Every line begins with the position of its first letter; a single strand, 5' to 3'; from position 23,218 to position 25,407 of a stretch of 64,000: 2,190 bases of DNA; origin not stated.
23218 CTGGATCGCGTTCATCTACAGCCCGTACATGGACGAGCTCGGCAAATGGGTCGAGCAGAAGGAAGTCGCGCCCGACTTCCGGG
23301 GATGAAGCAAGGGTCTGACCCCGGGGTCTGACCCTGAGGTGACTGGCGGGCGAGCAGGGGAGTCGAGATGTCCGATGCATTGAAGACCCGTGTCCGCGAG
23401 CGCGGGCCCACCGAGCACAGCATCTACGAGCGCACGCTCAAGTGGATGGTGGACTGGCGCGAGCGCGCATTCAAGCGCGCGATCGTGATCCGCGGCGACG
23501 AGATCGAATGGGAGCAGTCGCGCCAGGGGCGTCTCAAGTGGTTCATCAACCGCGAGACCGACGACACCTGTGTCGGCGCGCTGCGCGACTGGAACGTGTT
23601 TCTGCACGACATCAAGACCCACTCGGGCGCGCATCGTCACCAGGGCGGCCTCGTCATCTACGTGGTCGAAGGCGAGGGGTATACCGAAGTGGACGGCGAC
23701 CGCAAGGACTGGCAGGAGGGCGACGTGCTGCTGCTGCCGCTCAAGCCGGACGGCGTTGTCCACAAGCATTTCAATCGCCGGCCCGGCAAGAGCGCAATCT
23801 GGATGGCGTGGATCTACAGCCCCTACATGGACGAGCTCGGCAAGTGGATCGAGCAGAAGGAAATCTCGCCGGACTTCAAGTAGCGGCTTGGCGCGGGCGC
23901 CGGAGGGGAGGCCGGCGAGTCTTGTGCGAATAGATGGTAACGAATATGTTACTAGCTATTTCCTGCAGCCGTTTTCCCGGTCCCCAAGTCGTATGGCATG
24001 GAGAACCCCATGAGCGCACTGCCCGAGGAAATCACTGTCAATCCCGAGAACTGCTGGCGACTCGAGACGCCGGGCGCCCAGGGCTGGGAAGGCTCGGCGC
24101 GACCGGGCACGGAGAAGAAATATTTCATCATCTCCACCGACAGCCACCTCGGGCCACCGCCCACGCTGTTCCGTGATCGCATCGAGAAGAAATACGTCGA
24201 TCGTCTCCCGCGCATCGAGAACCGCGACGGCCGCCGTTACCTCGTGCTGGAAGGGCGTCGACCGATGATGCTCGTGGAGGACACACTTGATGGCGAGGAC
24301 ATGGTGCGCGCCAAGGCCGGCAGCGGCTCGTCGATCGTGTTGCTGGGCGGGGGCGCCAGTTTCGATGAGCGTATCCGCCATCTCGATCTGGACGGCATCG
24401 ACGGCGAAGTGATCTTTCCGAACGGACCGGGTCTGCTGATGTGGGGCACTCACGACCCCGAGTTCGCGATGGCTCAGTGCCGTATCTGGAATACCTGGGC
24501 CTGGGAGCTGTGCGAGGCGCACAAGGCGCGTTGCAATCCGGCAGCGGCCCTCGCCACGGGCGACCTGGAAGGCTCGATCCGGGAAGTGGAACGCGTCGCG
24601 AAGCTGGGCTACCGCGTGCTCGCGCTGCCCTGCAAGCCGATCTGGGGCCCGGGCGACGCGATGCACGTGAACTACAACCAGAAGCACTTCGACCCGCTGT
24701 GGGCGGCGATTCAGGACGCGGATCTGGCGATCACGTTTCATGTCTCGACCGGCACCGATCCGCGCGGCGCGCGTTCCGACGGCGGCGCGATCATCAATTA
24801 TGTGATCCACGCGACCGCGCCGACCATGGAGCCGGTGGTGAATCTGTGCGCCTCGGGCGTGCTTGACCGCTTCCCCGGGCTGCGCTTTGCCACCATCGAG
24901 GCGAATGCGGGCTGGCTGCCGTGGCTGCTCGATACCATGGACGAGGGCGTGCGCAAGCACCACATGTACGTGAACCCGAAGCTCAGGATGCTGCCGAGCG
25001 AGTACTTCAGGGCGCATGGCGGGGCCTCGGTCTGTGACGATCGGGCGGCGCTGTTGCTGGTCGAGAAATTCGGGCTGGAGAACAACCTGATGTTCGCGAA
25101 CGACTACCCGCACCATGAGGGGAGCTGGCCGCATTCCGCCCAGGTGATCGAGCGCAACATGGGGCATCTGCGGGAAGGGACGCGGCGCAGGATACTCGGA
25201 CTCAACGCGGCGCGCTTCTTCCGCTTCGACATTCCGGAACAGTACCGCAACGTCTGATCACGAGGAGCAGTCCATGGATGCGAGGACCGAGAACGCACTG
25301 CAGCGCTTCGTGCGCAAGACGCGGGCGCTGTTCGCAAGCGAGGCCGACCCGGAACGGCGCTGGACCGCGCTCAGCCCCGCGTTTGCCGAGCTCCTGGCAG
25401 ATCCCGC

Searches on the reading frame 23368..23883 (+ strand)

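Call 7: search_protein_families(library=pfam, proteins=[window:23368-23883:+])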
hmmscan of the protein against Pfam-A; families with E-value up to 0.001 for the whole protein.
window:23368-23883:+ (171 aa): 2 families
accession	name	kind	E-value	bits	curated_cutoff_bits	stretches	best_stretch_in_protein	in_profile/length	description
PF07883.17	Cupin_2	-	6.9e-09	35.7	27.2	1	85-145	10-66/70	Cupin domain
PF02311.25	AraC_binding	-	0.00023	21.4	21.1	1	85-124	15-54/135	AraC-like ligand binding domain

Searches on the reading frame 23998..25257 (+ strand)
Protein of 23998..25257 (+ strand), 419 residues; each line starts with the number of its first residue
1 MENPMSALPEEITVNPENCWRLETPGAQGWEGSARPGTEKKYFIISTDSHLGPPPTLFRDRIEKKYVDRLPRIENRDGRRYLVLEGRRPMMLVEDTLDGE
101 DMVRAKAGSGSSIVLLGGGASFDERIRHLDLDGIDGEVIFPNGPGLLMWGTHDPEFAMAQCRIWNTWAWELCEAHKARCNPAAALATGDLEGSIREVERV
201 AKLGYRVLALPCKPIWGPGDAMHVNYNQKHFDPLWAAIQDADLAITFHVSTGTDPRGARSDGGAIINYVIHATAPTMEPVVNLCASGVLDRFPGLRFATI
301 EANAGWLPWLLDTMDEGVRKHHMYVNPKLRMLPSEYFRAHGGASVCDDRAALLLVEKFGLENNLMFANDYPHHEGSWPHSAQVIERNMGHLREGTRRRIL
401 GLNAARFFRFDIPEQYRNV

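Call 7: search_protein_families(library=pfam, proteins=[window:23998-25257:+])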
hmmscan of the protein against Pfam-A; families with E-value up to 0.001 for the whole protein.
window:23998-25257:+ (419 aa): 1 family
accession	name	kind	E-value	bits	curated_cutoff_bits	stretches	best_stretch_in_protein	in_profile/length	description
PF04909.20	Amidohydro_2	-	5.7e-23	82.5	26.4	1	156-410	57-289/289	Amidohydrolase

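Call 22: find_homologous_proteins(query=window:23998-25257:+)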
Query window:23998-25257:+ (419 aa): 2307 proteins with E <= 0.001 among 8000 candidates; the best 120 are listed.
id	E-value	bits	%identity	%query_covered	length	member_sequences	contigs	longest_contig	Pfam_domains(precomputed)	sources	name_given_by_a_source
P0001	3.2e-292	987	100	99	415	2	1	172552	PF04909.21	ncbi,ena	-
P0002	3.6e-245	832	83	98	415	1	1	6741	PF04909.21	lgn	-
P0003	7.6e-223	758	75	98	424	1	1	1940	PF04909.21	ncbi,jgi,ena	jgi:predicted TIM-barrel fold metal-dependent hydrolase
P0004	1.0e-222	758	76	97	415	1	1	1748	PF04909.21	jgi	jgi:predicted TIM-barrel fold metal-dependent hydrolase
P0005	1.1e-219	748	74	99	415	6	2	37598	PF04909.21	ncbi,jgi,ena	jgi:predicted TIM-barrel fold metal-dependent hydrolase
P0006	9.9e-218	741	73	99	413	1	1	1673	PF04909.21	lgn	-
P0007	1.9e-215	734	73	99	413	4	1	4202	PF04909.21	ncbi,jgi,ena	jgi:predicted TIM-barrel fold metal-dependent hydrolase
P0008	2.7e-215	733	73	98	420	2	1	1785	PF04909.21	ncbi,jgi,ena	jgi:predicted TIM-barrel fold metal-dependent hydrolase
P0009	4.9e-214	729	74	97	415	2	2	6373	PF04909.21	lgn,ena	-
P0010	1.7e-212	724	72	99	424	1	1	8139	PF04909.21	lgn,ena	-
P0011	5.6e-211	719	72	99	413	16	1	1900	PF04909.21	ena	-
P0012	1.9e-210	717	72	99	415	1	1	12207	PF04909.21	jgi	jgi:predicted TIM-barrel fold metal-dependent hydrolase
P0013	1.5e-209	714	72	97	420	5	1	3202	PF04909.21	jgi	jgi:predicted TIM-barrel fold metal-dependent hydrolase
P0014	4.7e-209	713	72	98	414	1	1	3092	PF04909.21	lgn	-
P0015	5.6e-207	706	71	98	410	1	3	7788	PF04909.21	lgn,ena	-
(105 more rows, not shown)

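Call 23: find_encoding_contigs(protein=P0001, flank=10000, max_places=3)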
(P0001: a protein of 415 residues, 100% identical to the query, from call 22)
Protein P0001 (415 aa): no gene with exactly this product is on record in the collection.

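Call 24: find_encoding_contigs(protein=P0002, flank=10000, max_places=3)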
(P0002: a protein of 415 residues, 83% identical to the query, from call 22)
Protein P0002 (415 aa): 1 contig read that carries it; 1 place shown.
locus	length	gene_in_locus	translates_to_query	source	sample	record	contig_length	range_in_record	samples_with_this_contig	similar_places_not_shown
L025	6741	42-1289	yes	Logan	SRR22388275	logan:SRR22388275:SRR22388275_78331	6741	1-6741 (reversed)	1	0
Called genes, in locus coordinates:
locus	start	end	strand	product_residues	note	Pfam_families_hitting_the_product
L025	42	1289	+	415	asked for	PF04909:Amidohydro_2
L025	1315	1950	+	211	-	-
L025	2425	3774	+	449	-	-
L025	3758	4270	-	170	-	PF13404:HTH_AsnC-type, PF13412:HTH_24, PF01037:AsnC_trans_reg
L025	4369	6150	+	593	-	PF02776:TPP_enzyme_N, PF00205:TPP_enzyme_M, PF02775:TPP_enzyme_C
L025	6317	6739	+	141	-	?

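Call 26: find_encoding_contigs(protein=P0005, flank=10000, max_places=3)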
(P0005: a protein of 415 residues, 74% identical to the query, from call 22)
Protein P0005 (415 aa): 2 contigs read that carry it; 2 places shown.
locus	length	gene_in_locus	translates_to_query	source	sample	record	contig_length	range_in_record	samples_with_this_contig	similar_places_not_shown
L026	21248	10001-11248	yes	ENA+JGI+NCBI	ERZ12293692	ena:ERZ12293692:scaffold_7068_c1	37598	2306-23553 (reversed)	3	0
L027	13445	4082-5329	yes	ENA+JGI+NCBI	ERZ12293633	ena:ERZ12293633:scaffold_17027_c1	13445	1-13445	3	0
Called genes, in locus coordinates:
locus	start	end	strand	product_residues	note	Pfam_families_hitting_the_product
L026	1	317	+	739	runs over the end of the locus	PF07715:Plug, PF00593:TonB_dep_Rec_b-barrel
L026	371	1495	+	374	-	PF02515:CoA_transf_3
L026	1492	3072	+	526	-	PF00501:AMP-binding, PF13193:AMP-binding_C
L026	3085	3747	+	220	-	PF02798:GST_N, PF13417:GST_N_3, PF13409:GST_N_2, PF00043:GST_C (faint)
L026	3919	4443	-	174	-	PF13577:SnoaL_4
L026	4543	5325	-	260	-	-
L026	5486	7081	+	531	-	PF00501:AMP-binding, PF13193:AMP-binding_C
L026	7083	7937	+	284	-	PF12146:Hydrolase_4, PF00561:Abhydrolase_1, PF12697:Abhydrolase_6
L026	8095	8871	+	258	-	PF14518:Haem_oxygenas_2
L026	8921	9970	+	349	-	PF00111:Fer2, PF00970:FAD_binding_6, PF00175:NAD_binding_1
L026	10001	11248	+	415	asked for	PF04909:Amidohydro_2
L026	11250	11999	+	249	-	PF00881:Nitroreductase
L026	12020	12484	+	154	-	PF00582:Usp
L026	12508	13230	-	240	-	PF02683:DsbD_TM, PF13386:DsbD_2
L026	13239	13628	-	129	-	PF00085:Thioredoxin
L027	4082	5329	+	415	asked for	PF04909:Amidohydro_2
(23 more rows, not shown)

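Call 28: find_encoding_contigs(protein=P0121, flank=10000, max_places=4)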
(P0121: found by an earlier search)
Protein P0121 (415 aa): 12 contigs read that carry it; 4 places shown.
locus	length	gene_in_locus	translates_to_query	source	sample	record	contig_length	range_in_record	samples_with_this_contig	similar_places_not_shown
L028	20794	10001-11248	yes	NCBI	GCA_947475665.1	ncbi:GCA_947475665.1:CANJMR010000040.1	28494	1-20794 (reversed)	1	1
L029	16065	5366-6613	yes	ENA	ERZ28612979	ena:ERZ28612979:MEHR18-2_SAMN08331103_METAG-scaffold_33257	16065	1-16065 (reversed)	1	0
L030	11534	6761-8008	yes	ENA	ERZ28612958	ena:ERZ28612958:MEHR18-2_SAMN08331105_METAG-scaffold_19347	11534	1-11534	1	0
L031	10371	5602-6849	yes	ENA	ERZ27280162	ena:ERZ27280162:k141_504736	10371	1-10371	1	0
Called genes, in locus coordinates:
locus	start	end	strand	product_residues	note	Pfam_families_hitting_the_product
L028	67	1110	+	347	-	PF02912:Phe_tRNA-synt_N, PF01409:tRNA-synt_2d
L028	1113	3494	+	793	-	PF01588:tRNA_bind, PF03483:B3_4, PF03484:B5, PF17759:tRNA_synthFbeta, PF03147:FDX-ACB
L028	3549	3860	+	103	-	PF00216:Bac_DNA_binding, PF18291:HU-HIG (weak)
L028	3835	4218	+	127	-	PF00376:MerR, PF13411:MerR_1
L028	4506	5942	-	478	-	PF00501:AMP-binding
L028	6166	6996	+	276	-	PF00106:adh_short, PF08659:KR (faint), PF13561:adh_short_C2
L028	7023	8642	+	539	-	PF00501:AMP-binding, PF13193:AMP-binding_C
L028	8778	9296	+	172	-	PF07883:Cupin_2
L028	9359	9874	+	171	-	PF07883:Cupin_2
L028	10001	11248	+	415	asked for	PF04909:Amidohydro_2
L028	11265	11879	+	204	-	-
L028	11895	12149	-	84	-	-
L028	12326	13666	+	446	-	-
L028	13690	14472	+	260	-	PF01261:AP_endonuc_2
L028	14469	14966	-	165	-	PF13404:HTH_AsnC-type, PF13412:HTH_24, PF01037:AsnC_trans_reg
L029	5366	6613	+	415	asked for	PF04909:Amidohydro_2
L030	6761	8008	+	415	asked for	PF04909:Amidohydro_2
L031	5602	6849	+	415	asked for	PF04909:Amidohydro_2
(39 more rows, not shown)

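Call 29: find_encoding_contigs(protein=P0123, flank=10000, max_places=4)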
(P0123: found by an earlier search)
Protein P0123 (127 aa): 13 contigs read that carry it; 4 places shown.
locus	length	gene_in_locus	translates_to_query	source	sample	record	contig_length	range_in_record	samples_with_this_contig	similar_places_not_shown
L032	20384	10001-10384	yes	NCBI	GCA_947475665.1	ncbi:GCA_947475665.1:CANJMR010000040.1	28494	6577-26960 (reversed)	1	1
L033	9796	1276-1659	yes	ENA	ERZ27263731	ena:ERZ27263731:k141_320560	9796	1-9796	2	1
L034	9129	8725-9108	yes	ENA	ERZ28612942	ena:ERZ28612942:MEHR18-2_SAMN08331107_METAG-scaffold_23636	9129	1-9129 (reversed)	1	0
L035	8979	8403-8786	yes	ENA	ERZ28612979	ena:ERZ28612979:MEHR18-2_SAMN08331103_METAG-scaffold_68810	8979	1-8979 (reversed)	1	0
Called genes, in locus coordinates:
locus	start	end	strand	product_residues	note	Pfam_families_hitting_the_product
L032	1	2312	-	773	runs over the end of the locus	PF01315:Ald_Xan_dh_C, PF02738:MoCoBD_1, PF20256:MoCoBD_2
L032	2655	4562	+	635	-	PF02824:TGS, PF07973:tRNA_SAD, PF00587:tRNA-synt_2b, PF03129:HGTP_anticodon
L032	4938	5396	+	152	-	PF00707:IF3_C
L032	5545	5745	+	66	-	PF01632:Ribosomal_L35p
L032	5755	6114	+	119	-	PF00453:Ribosomal_L20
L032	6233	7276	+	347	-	PF02912:Phe_tRNA-synt_N, PF01409:tRNA-synt_2d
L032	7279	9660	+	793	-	PF01588:tRNA_bind, PF03483:B3_4, PF03484:B5, PF17759:tRNA_synthFbeta, PF03147:FDX-ACB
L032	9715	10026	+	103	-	PF00216:Bac_DNA_binding, PF18291:HU-HIG (weak)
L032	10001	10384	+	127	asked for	PF00376:MerR, PF13411:MerR_1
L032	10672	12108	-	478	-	PF00501:AMP-binding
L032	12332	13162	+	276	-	PF00106:adh_short, PF08659:KR (faint), PF13561:adh_short_C2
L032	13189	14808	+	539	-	PF00501:AMP-binding, PF13193:AMP-binding_C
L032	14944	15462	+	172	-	PF07883:Cupin_2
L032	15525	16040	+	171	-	PF07883:Cupin_2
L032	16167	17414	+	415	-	PF04909:Amidohydro_2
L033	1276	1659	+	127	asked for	PF00376:MerR, PF13411:MerR_1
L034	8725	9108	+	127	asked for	PF00376:MerR, PF13411:MerR_1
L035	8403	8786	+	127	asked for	PF00376:MerR, PF13411:MerR_1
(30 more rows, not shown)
